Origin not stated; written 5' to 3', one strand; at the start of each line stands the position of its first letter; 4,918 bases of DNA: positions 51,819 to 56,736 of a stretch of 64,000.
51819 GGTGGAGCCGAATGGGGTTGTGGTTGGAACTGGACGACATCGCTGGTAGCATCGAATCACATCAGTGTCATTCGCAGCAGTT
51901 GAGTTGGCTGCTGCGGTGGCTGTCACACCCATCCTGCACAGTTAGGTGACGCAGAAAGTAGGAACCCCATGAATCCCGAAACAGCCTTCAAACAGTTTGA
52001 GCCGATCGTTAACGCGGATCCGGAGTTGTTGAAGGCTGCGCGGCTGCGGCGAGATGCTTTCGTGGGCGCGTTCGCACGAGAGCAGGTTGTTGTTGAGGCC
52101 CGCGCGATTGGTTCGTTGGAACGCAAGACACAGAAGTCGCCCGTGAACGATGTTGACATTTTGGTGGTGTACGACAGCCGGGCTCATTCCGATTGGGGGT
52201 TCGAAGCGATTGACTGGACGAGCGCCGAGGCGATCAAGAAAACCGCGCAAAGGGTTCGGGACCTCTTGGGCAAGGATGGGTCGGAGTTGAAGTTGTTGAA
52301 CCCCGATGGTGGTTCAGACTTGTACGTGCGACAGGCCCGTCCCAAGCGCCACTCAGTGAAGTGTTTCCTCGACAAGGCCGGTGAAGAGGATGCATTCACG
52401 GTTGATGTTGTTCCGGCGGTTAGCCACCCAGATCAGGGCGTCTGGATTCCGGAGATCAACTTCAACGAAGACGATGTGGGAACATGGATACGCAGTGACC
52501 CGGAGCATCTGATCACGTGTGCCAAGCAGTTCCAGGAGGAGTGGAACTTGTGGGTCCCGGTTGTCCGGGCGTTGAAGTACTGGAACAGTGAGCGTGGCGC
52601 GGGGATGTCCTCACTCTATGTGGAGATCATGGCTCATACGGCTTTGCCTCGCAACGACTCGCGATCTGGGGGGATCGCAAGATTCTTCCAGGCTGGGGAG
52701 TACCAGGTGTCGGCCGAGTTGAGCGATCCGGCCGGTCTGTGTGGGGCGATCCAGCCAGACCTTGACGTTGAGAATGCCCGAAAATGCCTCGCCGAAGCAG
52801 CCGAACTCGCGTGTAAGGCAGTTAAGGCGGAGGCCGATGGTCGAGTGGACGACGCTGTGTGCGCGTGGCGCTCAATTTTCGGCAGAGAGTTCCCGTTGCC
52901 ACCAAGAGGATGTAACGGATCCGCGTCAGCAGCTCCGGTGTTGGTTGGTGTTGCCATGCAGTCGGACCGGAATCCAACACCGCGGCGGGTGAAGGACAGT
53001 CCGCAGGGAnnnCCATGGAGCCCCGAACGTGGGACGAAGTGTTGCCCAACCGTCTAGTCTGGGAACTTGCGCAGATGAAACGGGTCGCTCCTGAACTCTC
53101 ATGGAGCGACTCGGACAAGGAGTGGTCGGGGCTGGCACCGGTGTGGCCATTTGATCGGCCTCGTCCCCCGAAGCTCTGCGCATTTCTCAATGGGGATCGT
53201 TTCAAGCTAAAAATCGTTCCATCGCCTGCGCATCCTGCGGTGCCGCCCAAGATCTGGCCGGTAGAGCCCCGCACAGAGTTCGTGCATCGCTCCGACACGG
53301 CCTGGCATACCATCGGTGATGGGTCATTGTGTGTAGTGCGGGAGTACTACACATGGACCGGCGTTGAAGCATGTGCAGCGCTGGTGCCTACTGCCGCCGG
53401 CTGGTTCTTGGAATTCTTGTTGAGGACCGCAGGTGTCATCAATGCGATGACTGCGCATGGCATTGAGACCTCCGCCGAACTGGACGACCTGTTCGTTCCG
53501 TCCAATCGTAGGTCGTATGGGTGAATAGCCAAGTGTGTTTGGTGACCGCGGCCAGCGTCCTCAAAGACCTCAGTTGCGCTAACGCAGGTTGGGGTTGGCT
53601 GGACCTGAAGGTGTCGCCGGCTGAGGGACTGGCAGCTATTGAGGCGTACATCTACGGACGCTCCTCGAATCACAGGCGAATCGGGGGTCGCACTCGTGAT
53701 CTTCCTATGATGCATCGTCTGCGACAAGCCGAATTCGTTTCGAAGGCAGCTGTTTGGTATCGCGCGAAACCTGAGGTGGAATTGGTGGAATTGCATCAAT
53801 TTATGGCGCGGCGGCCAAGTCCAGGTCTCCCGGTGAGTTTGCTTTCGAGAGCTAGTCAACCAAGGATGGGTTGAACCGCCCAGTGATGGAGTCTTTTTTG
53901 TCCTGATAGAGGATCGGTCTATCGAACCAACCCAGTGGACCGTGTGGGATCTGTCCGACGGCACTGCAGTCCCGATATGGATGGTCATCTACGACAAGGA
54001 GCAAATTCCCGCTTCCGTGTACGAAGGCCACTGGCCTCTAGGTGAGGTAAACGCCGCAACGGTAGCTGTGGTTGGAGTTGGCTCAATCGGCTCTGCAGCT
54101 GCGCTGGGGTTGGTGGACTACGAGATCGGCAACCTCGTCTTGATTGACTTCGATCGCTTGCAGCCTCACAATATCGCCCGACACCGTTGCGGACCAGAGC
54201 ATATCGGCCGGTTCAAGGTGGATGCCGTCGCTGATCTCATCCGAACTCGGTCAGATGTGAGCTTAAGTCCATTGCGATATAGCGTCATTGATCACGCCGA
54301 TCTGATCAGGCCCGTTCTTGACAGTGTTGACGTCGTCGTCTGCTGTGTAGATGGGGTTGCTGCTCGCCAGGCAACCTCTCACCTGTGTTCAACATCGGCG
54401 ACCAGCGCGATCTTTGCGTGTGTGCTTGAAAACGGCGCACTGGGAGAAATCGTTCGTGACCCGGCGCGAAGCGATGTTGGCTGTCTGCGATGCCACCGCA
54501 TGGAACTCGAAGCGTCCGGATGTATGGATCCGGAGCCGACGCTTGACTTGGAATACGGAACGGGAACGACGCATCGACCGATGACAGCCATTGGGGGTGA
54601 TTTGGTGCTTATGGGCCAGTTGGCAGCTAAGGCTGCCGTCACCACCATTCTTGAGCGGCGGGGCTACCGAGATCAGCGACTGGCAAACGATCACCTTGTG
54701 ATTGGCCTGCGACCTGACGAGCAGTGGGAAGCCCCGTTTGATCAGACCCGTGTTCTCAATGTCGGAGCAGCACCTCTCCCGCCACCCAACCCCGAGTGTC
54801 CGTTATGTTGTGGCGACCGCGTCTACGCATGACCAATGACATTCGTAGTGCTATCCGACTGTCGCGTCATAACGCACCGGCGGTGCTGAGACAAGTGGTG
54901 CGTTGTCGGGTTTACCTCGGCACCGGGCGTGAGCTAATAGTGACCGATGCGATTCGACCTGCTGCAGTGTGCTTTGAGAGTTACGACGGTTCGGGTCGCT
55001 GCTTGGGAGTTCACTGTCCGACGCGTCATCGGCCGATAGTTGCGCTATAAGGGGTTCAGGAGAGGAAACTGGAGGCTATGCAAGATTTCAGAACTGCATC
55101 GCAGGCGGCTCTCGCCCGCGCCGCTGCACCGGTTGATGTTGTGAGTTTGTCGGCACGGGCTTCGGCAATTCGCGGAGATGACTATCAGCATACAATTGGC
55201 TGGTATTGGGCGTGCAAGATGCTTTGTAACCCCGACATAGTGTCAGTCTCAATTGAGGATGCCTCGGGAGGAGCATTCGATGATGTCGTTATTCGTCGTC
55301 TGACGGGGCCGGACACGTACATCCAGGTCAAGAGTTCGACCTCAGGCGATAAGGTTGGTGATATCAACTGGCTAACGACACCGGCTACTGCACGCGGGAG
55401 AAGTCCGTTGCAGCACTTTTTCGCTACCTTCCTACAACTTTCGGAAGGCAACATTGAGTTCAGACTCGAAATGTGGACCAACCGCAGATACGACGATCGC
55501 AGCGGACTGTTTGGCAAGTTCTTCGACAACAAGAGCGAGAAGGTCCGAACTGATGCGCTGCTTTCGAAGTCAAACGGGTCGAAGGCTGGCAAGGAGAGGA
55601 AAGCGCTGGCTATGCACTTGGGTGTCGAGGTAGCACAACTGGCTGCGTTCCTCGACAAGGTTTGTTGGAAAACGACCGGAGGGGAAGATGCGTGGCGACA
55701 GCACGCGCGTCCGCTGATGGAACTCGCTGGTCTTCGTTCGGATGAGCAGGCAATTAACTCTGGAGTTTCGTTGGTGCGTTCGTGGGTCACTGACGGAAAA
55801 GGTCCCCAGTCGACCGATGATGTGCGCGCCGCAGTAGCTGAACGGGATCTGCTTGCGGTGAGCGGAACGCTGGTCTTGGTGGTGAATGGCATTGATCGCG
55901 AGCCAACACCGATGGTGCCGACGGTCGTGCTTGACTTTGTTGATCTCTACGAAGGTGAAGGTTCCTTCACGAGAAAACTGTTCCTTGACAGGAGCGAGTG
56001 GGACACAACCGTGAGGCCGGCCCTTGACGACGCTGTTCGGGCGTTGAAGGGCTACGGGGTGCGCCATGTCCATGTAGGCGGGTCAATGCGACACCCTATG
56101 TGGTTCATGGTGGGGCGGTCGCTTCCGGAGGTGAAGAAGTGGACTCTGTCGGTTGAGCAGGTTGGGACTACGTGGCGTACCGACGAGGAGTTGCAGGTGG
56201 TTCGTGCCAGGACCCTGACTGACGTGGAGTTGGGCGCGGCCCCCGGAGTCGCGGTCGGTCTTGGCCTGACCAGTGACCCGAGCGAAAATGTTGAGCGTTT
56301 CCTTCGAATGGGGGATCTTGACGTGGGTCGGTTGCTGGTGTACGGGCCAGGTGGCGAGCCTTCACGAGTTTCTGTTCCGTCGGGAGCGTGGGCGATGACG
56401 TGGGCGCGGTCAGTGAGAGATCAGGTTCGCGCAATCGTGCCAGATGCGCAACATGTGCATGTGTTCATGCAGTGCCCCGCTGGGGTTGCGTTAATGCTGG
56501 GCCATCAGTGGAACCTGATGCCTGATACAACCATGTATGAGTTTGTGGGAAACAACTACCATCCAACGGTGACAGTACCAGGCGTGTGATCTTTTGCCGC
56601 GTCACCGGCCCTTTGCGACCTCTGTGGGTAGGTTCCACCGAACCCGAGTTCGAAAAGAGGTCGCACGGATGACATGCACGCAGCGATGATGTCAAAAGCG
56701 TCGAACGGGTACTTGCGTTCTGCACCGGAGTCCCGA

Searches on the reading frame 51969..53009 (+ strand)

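Call 4: search_protein_families(library=padloc, proteins=[window:51969-53009:+], max_evalue=0.001)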
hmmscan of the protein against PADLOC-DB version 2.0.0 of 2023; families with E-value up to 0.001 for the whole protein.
window:51969-53009:+ (347 aa): 21 families
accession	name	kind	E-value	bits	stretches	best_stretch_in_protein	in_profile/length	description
PDLC00818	Cyclase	-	1.7e-95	318.2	1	1-347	1-322/322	oligonucleotide-cyclase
PDLC00823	Cyclase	-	4.3e-40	136.1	1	4-309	6-282/285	oligonucleotide-cyclase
PDLC00809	Cyclase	-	1.5e-30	104.8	2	128-310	106-294/295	oligonucleotide-cyclase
PDLC00779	Cyclase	-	2.3e-20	71.2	1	17-307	24-296/345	oligonucleotide-cyclase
PDLC00777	Cyclase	-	2.4e-20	71.2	1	7-291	8-278/341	oligonucleotide-cyclase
PDLC00802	Cyclase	-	7.2e-19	66.2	1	5-309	7-329/332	oligonucleotide-cyclase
PDLC00776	Cyclase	-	5.8e-17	60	1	144-309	115-284/287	oligonucleotide-cyclase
PDLC00820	Cyclase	-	2.1e-15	54.8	1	145-309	123-276/324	oligonucleotide-cyclase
PDLC00810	Cyclase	-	1.9e-14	51.9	1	39-317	44-310/335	oligonucleotide-cyclase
PDLC00822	Cyclase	-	3e-12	44.6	1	155-320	181-354/375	oligonucleotide-cyclase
PDLC00814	Cyclase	-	1.8e-11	42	1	142-228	124-207/295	oligonucleotide-cyclase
PDLC00796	Cyclase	-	1.9e-11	42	1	142-311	119-287/432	oligonucleotide-cyclase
PDLC00786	Cyclase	-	2.7e-10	38.1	1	141-309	122-292/293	oligonucleotide-cyclase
PDLC00805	Cyclase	-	5.1e-10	37.3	1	27-77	49-102/314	oligonucleotide-cyclase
PDLC00819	Cyclase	-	7.7e-10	37.2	1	236-310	18-95/96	oligonucleotide-cyclase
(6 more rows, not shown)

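Call 5: search_protein_families(library=ncbifam, proteins=[window:51969-53009:+], max_evalue=0.001)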
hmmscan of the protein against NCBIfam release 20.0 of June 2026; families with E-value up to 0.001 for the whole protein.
window:51969-53009:+ (347 aa): 2 families
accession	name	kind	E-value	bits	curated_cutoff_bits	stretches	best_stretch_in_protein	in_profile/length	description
NF041117.1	CBASS_cyclase_b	equivalog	2.3e-23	83.2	200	1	24-305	18-275/275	CBASS oligonucleotide cyclase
NF041116.1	CBASS_cyclase_a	equivalog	9.1e-07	28.3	200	1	120-225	106-211/317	CBASS oligonucleotide cyclase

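Call 47: search_protein_families(library=pfam, proteins=[window:51969-53009:+], max_evalue=0.001)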
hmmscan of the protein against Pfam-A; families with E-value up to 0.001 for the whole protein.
window:51969-53009:+ (347 aa): 0 families

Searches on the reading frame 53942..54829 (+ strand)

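Call 47: search_protein_families(library=pfam, proteins=[window:53942-54829:+], max_evalue=0.001)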
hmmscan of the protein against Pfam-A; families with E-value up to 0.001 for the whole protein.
window:53942-54829:+ (296 aa): 1 family
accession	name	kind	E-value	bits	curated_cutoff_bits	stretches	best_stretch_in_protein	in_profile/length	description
PF00899.27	ThiF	-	4e-21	75.7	28.1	1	36-217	18-189/238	ThiF family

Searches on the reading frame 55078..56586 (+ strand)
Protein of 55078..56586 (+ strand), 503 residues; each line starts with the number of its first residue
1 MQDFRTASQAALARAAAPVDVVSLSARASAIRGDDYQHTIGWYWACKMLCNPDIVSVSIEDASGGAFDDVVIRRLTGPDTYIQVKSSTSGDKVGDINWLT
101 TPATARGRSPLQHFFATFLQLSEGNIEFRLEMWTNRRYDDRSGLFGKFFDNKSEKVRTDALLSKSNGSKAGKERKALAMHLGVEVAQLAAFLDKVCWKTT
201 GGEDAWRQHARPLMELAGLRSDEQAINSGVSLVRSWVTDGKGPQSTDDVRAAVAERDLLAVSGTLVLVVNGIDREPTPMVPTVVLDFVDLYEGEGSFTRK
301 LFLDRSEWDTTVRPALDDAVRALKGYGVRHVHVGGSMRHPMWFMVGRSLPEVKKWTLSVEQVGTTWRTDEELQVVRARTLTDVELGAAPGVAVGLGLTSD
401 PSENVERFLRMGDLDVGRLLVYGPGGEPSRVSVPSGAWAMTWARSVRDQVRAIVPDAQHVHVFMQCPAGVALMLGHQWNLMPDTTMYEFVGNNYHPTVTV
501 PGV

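Call 47: search_protein_families(library=pfam, proteins=[window:55078-56586:+], max_evalue=0.001)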
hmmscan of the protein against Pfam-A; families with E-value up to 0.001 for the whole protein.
window:55078-56586:+ (503 aa): 1 family
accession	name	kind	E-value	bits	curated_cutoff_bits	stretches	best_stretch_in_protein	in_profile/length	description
PF18145.6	SAVED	-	1.6e-20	74.1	26.2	1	327-499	16-189/190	SMODS-associated and fused to various effectors sensor domain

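Call 75: search_protein_families(library=padloc, proteins=[window:55078-56586:+], max_evalue=1e-8)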
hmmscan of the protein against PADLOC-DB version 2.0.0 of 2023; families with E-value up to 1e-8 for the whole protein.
window:55078-56586:+ (503 aa): 11 families
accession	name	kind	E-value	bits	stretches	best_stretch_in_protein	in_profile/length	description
PDLC02005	SAVED3--SAVED_PDDEXK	-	2.8e-108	360.5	1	23-501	6-482/483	-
PDLC00741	Effector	-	1.3e-104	348.4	1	25-500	8-487/489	Endonuclease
PDLC02004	SAVED3--SAVED_PDDEXK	-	1.3e-41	141.2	1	31-498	9-488/490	-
PDLC00737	Effector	-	1.4e-39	134.4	1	29-500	7-505/506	Endonuclease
PDLC02007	SAVED3--SAVED_PDDEXK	-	6.6e-30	102.2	1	28-500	6-482/485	-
PDLC00752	Effector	-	8.8e-29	98.7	2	31-258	9-251/508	Endonuclease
PDLC02012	SAVED5--SAVED_TIR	-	1.9e-24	84.5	1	302-495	200-385/404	-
PDLC00744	Effector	-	6.5e-14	49.7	1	266-498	252-491/495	Endonuclease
PDLC00748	Effector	-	1.1e-13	48.7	1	302-498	276-471/473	Endonuclease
PDLC00728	Effector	-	1.9e-09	35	1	315-489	212-393/432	TIR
PDLC03848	LmuA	-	2.1e-09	36.2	1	25-159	7-123/373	-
